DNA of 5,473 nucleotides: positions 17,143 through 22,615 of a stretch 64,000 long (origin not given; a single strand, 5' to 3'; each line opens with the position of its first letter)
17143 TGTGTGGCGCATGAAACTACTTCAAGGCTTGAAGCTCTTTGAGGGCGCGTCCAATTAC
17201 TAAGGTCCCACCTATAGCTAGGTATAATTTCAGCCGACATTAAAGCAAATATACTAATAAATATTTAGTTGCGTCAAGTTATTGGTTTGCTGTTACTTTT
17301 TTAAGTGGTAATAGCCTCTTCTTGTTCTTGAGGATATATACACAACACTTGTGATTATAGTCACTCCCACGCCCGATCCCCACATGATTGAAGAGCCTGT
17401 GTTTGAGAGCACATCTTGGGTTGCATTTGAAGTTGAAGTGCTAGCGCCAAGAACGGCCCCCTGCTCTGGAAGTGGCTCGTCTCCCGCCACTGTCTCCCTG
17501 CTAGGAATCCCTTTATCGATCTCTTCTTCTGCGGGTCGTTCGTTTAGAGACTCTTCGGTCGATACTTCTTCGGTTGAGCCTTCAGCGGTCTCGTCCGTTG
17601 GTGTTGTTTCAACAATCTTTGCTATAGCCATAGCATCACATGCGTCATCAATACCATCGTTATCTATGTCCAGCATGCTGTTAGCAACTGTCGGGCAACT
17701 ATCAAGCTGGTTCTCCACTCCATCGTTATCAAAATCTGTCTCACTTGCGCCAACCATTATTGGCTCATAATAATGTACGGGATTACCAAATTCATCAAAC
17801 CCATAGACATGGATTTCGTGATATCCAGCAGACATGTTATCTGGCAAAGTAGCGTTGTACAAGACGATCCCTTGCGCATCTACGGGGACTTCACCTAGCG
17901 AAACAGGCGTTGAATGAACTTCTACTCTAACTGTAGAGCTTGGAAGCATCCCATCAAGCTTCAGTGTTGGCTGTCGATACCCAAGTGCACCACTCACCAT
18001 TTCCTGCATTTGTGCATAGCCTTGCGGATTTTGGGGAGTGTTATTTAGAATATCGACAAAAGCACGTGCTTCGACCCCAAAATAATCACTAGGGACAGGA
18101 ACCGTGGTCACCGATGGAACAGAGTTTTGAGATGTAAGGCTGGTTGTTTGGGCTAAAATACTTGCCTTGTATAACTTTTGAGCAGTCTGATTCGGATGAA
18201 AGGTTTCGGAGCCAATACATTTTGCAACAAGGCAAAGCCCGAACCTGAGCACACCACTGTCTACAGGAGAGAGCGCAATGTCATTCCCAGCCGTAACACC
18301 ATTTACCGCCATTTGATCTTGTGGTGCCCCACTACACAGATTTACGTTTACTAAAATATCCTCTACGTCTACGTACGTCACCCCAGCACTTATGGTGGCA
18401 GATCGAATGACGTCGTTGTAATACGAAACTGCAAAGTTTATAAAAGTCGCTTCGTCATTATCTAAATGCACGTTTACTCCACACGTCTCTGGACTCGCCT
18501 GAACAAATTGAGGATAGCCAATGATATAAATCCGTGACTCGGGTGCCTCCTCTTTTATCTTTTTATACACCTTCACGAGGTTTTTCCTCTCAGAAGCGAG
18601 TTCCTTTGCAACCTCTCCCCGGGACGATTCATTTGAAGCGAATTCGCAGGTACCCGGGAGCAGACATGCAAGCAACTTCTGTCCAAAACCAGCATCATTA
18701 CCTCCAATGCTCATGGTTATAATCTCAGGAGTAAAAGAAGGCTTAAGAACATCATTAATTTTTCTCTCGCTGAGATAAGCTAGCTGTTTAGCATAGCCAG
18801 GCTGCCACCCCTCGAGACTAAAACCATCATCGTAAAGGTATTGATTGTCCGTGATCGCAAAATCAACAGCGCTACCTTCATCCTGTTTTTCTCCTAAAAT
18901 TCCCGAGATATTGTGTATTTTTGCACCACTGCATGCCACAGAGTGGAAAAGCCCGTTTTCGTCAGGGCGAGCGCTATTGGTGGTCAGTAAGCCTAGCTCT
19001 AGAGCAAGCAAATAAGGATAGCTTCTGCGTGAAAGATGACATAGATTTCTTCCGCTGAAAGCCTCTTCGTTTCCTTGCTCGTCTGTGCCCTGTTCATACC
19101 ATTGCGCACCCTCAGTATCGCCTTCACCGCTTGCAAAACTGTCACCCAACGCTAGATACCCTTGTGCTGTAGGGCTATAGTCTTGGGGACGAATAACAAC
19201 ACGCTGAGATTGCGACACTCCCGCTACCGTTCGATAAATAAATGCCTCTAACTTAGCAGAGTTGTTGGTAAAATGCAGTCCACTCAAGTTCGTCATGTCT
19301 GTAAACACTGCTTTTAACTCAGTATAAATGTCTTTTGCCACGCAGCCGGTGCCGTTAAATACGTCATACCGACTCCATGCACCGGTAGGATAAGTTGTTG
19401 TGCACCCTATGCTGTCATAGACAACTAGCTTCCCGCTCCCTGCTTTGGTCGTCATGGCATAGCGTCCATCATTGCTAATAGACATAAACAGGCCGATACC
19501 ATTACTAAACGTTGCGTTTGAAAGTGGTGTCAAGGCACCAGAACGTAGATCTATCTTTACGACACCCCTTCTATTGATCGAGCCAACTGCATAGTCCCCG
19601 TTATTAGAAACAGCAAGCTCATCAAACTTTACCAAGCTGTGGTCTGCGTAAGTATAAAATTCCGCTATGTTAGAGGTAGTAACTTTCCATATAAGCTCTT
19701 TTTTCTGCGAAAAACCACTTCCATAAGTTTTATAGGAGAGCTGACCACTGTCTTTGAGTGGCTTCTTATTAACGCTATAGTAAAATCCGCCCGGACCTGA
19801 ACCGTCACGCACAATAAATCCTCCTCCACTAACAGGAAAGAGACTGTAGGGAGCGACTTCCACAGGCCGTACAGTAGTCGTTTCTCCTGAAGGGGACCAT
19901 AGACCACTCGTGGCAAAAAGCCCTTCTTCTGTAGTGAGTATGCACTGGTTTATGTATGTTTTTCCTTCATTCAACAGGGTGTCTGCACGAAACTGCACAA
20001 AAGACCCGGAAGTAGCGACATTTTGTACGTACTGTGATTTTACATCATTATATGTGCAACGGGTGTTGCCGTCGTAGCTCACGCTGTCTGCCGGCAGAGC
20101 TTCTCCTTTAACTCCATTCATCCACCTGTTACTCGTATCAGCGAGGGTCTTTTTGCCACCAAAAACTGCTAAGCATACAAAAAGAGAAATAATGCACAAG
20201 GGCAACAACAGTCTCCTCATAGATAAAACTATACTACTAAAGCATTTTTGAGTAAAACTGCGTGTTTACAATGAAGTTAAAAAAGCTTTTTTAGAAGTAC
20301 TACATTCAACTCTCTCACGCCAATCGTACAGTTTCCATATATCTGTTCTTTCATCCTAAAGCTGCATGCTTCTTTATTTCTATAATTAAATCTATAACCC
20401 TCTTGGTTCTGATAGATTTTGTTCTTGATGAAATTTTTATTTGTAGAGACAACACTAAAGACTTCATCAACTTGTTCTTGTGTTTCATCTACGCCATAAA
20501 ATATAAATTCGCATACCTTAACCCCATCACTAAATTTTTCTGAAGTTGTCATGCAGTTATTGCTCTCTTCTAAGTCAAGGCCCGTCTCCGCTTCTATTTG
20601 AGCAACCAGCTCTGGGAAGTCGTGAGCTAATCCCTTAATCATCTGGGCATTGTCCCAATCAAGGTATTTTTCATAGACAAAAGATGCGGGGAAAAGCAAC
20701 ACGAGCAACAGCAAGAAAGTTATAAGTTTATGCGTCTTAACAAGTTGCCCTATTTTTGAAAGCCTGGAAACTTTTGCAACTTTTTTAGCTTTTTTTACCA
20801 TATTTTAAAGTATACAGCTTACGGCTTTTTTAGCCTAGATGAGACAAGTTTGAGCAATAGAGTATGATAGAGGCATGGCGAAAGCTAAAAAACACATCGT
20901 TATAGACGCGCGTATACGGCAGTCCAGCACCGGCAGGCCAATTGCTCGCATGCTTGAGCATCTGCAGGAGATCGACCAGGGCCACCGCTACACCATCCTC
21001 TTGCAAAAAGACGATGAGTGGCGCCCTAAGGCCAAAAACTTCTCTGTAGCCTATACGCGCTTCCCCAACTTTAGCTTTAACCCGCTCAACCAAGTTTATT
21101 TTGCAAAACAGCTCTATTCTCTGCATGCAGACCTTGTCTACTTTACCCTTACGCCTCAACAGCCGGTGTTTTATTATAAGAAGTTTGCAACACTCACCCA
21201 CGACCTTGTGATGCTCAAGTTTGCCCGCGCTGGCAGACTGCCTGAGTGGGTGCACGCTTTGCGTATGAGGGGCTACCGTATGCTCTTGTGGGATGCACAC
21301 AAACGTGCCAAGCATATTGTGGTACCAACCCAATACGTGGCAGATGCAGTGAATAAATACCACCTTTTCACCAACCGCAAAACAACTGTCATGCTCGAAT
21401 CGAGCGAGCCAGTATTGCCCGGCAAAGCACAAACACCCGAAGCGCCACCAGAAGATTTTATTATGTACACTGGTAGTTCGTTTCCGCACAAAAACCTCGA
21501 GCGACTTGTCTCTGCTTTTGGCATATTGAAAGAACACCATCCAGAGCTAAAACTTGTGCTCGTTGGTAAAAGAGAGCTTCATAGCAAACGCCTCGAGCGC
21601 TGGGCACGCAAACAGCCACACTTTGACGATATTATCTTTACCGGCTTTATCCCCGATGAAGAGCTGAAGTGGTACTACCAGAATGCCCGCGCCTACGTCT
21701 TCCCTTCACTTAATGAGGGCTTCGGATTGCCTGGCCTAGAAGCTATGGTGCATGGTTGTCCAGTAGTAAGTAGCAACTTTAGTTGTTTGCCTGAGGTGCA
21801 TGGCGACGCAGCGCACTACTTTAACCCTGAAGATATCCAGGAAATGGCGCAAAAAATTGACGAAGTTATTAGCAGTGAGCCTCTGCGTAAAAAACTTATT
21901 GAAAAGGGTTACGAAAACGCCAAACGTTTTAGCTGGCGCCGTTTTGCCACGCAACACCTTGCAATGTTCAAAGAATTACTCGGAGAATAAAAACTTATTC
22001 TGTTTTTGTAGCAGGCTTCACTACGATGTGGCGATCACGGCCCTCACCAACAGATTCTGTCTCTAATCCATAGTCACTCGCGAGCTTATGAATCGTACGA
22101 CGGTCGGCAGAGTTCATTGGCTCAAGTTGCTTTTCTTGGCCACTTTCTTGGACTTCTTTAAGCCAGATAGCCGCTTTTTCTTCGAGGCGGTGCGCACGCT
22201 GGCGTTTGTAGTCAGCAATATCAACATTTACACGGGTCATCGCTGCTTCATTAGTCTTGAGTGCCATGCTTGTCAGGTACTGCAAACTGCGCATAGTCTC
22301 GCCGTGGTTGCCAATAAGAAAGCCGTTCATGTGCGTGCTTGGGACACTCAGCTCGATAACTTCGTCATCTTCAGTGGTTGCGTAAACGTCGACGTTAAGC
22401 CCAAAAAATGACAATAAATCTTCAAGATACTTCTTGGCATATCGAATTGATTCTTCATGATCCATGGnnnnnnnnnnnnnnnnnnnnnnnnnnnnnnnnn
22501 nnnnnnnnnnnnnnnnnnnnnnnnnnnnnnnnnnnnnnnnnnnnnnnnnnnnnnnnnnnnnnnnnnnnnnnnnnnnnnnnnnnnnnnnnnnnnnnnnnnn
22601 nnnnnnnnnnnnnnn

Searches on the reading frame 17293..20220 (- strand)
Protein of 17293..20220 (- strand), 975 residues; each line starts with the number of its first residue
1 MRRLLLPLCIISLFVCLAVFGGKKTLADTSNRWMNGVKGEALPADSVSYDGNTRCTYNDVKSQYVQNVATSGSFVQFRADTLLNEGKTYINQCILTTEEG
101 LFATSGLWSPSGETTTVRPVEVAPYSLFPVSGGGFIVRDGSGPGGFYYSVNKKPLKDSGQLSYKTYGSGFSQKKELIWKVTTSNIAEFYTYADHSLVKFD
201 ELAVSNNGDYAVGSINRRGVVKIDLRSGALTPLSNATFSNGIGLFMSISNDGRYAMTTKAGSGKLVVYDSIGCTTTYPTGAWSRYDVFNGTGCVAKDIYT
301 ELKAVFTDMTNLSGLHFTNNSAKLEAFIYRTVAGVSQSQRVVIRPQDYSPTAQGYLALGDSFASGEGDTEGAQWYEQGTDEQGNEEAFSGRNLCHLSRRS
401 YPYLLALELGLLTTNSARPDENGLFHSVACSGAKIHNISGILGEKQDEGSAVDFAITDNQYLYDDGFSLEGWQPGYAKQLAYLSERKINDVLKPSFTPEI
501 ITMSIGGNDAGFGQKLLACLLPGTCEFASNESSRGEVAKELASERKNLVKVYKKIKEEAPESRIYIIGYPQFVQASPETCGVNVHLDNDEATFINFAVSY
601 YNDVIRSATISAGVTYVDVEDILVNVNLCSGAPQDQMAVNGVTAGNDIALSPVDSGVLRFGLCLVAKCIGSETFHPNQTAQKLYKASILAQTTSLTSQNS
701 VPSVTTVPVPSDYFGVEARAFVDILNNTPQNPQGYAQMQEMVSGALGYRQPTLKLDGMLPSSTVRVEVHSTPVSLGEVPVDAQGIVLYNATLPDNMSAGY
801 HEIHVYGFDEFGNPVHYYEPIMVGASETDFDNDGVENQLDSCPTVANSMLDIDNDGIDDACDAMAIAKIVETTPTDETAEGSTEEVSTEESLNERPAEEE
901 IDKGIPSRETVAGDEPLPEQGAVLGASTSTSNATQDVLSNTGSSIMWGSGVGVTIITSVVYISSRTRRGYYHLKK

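Call 6: search_protein_families(library=pfam, proteins=[window:17293-20220:-], max_evalue=0.01)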
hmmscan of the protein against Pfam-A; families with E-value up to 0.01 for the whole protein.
window:17293-20220:- (975 aa): 3 families
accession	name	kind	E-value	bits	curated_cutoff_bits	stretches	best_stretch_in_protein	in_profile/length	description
PF13472.12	Lipase_GDSL_2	-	7.7e-11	43.3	32.9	1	492-625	57-155/178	GDSL-like Lipase/Acylhydrolase family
PF00657.28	Lipase_GDSL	-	3.7e-07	31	23.6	1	355-683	1-203/208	GDSL-like Lipase/Acylhydrolase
PF02412.23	TSP_3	-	1.4e-06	28.3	25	1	827-849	13-35/36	Thrombospondin type 3 repeat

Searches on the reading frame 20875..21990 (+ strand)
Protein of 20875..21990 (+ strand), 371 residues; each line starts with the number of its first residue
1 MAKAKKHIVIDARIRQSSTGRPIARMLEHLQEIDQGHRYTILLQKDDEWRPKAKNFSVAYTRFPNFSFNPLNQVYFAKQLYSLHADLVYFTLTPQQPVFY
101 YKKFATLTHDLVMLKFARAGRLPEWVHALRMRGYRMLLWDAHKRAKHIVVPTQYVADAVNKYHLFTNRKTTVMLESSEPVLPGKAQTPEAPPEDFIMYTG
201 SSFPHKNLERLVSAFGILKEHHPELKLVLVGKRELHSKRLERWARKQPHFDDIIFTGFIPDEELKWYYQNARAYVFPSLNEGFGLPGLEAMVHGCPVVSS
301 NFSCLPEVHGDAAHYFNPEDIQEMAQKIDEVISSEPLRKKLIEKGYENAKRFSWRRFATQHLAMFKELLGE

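Call 6: search_protein_families(library=pfam, proteins=[window:20875-21990:+], max_evalue=0.01)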
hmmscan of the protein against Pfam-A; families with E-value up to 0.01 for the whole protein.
window:20875-21990:+ (371 aa): 5 families
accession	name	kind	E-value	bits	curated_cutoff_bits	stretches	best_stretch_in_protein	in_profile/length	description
PF00534.26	Glycos_transf_1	-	2.3e-35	122.1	26.4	1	186-347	8-171/172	Glycosyl transferases group 1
PF13692.12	Glyco_trans_1_4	-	4.1e-27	95.6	27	1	196-333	4-141/142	Glycosyl transferases group 1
PF20706.3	GT4-conflict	-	2.8e-10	40.2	26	1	178-308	178-319/385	Family 4 Glycosyltransferase in conflict systems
PF13524.12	Glyco_trans_1_2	-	7.3e-08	32.9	25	1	220-361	11-142/144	Glycosyl transferase-like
PF13439.12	Glyco_transf_4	-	1.4e-05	25.6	28.5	1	23-172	8-161/170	Glycosyltransferase Family 4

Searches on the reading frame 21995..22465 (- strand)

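Call 6: search_protein_families(library=pfam, proteins=[window:21995-22465:-], max_evalue=0.01)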
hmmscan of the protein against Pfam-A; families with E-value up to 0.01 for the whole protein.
window:21995-22465:- (156 aa): 2 families
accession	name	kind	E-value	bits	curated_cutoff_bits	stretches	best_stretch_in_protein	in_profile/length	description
PF01424.28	R3H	-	2.9e-18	66.1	26.8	1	98-151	7-60/60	R3H domain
PF13083.13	KH_KhpA-B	-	1.8e-09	37.8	32.1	1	11-81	5-71/73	KhpA/KhpB, KH domain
